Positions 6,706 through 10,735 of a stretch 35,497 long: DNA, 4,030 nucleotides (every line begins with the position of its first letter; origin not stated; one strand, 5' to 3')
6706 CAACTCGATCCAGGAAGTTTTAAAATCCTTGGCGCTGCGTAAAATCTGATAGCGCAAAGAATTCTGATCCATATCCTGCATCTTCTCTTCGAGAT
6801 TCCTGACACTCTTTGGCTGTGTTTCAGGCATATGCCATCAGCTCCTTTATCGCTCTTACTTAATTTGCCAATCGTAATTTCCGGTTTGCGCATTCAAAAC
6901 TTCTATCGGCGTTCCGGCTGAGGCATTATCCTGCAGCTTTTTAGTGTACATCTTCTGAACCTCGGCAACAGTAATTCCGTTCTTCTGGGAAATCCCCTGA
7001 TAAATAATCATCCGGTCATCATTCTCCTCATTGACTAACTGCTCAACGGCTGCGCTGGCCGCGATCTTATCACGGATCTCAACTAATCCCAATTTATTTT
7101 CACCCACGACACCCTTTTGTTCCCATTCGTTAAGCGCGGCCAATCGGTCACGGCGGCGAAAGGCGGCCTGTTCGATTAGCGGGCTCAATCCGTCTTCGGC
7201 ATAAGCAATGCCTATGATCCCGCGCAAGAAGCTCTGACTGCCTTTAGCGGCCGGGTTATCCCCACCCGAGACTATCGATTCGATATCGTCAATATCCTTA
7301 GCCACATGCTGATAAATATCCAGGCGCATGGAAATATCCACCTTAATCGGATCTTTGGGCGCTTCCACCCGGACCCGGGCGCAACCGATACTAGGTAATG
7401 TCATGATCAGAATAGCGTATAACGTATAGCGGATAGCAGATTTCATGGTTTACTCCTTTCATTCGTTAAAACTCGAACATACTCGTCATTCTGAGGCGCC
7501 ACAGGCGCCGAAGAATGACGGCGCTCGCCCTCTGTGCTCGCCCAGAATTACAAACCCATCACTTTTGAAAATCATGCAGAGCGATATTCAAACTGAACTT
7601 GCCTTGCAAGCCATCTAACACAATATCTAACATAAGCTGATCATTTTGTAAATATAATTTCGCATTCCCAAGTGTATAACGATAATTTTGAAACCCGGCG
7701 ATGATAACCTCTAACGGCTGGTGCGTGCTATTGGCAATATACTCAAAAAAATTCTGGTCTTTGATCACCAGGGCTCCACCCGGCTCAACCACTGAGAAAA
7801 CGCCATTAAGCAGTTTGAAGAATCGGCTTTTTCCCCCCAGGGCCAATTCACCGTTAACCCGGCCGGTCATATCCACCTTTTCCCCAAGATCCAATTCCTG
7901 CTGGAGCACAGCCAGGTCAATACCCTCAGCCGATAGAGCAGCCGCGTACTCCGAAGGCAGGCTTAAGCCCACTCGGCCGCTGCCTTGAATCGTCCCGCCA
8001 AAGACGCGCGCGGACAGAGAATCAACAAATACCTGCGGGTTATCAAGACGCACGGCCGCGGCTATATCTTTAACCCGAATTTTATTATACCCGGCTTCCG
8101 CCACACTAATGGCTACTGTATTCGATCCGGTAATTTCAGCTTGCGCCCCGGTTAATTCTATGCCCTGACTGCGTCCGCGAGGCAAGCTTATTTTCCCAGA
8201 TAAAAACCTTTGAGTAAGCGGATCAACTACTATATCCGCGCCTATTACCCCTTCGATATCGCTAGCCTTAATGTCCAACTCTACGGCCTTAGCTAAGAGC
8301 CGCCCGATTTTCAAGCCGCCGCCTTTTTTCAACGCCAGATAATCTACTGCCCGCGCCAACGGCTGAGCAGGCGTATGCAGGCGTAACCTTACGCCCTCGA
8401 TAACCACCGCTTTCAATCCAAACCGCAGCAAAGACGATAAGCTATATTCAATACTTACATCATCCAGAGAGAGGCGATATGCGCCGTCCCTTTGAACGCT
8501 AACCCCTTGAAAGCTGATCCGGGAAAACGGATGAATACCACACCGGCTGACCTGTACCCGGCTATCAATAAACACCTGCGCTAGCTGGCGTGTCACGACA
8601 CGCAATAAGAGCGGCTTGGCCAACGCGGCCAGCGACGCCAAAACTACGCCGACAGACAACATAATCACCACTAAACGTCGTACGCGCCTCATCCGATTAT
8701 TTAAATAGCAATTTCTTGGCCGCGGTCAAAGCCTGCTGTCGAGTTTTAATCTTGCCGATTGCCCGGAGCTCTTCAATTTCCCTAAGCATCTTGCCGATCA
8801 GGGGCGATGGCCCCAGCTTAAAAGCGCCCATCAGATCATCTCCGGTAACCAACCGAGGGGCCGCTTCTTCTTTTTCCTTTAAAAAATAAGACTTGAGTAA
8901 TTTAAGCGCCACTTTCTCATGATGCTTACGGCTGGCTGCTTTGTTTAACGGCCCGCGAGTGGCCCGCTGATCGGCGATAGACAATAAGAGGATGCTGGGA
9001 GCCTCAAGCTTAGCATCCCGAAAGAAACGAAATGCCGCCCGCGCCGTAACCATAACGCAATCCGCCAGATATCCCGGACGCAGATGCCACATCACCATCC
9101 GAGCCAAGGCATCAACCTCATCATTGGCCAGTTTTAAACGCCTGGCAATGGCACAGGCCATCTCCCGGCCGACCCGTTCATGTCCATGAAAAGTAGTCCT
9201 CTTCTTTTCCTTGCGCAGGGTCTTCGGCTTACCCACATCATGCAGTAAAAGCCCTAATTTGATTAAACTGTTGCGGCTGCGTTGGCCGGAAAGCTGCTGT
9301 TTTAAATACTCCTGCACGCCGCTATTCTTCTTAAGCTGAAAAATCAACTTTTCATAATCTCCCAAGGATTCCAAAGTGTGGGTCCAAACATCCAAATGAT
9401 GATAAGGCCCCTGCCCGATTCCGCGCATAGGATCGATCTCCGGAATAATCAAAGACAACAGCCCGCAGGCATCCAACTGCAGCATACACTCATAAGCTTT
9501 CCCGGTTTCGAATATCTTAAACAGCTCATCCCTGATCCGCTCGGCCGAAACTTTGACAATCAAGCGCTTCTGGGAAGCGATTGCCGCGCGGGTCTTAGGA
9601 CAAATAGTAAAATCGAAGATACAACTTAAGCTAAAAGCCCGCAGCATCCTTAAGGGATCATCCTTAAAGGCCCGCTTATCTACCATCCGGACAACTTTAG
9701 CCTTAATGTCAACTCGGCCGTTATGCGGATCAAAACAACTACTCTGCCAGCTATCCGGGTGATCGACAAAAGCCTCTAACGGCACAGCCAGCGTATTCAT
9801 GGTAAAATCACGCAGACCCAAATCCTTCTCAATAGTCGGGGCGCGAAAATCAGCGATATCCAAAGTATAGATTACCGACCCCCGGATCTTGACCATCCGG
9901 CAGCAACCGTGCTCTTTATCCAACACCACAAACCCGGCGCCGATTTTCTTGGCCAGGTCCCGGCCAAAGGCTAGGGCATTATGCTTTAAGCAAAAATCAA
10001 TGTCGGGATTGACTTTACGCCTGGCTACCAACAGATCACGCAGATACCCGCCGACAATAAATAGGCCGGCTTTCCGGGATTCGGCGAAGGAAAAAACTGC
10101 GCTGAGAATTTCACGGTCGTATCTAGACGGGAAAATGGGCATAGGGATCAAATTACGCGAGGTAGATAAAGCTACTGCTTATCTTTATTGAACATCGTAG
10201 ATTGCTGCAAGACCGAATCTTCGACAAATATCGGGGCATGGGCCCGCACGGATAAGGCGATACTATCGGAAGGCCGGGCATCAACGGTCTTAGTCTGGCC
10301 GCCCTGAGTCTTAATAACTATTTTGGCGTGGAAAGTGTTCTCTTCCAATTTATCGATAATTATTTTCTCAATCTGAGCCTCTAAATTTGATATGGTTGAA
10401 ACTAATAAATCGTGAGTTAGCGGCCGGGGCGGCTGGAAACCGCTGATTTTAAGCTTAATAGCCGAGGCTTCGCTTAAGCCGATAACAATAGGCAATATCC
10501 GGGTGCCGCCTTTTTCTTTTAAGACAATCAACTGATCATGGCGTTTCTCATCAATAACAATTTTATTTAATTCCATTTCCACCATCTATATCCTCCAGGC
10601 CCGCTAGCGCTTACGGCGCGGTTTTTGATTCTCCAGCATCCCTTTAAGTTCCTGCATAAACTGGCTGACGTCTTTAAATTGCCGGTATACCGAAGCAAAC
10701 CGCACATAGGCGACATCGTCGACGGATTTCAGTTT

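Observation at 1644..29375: A 7-nt periodicity underlies most repeats in the window, intergenic and intragenic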

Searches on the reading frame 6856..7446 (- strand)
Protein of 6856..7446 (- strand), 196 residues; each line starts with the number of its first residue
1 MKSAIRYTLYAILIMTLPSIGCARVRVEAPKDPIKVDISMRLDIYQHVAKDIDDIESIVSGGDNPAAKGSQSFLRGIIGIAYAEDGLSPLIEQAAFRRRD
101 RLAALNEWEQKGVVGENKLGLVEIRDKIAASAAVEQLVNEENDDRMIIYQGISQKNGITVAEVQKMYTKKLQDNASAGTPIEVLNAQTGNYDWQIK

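Call 59: search_protein_families(library=pfam, proteins=[window:6856-7446:-])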
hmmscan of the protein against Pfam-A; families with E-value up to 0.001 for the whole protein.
window:6856-7446:- (196 aa): 1 family
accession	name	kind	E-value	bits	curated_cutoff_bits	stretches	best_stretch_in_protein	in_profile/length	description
PF07027.17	DUF1318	-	1.5e-15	57.9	27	1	102-182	5-83/92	Protein of unknown function (DUF1318)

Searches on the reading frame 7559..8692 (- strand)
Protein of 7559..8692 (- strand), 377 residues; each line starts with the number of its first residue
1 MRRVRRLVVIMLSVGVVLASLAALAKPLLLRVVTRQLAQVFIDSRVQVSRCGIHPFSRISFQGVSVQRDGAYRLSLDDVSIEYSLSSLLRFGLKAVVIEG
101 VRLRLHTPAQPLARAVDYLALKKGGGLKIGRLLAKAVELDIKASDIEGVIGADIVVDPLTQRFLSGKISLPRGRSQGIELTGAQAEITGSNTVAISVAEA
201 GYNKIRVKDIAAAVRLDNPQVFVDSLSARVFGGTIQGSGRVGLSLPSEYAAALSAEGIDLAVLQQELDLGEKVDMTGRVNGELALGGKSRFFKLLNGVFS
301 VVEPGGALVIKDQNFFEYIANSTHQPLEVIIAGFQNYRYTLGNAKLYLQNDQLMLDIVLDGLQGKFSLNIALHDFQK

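Call 59: search_protein_families(library=pfam, proteins=[window:7559-8692:-])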
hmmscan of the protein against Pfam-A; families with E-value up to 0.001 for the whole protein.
window:7559-8692:- (377 aa): 3 families
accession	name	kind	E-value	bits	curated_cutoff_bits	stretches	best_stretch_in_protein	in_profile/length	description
PF11739.14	YdbH-like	-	5.1e-10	39.3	26.3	1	172-311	658-800/893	Intermembrane phospholipid transport protein YdbH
PF05359.17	DUF748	-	2.2e-06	26.5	50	1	2-105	12-119/1037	Domain of Unknown Function (DUF748)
PF05170.20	AsmA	-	1.5e-05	24.5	29.8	1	189-289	441-538/607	AsmA family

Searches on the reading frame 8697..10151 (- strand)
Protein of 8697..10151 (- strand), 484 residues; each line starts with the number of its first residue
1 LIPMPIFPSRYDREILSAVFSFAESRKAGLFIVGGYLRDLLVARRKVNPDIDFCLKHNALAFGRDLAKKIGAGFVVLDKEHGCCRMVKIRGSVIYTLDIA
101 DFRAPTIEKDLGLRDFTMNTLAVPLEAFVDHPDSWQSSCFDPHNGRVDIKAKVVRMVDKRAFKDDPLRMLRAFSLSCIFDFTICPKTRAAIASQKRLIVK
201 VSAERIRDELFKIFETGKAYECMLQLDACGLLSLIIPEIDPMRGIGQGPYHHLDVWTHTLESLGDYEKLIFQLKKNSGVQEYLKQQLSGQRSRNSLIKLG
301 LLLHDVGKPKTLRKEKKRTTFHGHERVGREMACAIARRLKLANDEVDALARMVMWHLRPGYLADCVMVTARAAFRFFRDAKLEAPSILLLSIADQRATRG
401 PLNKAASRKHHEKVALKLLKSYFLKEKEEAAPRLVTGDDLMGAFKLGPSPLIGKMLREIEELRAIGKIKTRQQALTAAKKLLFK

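Call 59: search_protein_families(library=pfam, proteins=[window:8697-10151:-])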
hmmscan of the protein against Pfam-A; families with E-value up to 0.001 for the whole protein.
window:8697-10151:- (484 aa): 4 families
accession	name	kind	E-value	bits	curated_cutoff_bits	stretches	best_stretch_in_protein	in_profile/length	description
PF12627.12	PolyA_pol_RNAbd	-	4.9e-17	61.9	22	1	180-241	1-62/64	Probable RNA and SrmB- binding site of polymerase A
PF01743.26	PolyA_pol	-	2.3e-10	41.3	23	1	30-155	1-126/126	Poly A polymerase head domain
PF01966.28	HD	-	1.4e-09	38.6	22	1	292-374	22-93/116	HD domain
PF13735.12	tRNA_NucTran2_2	-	5.5e-06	26.9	27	1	435-477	105-147/149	tRNA nucleotidyltransferase domain 2 putative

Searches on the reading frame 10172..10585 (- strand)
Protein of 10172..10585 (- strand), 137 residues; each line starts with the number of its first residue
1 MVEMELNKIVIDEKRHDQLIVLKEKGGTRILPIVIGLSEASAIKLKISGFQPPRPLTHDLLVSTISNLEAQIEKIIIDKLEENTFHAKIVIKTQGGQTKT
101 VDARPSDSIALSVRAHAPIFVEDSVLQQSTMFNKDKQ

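Call 60: search_protein_families(library=pfam, proteins=[window:10172-10585:-])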
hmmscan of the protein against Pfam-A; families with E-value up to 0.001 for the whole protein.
window:10172-10585:- (137 aa): 1 family
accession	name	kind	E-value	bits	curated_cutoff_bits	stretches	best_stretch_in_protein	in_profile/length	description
PF02577.19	BFN_dom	-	1.3e-39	134.9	27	1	20-131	1-109/112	Bifunctional nuclease domain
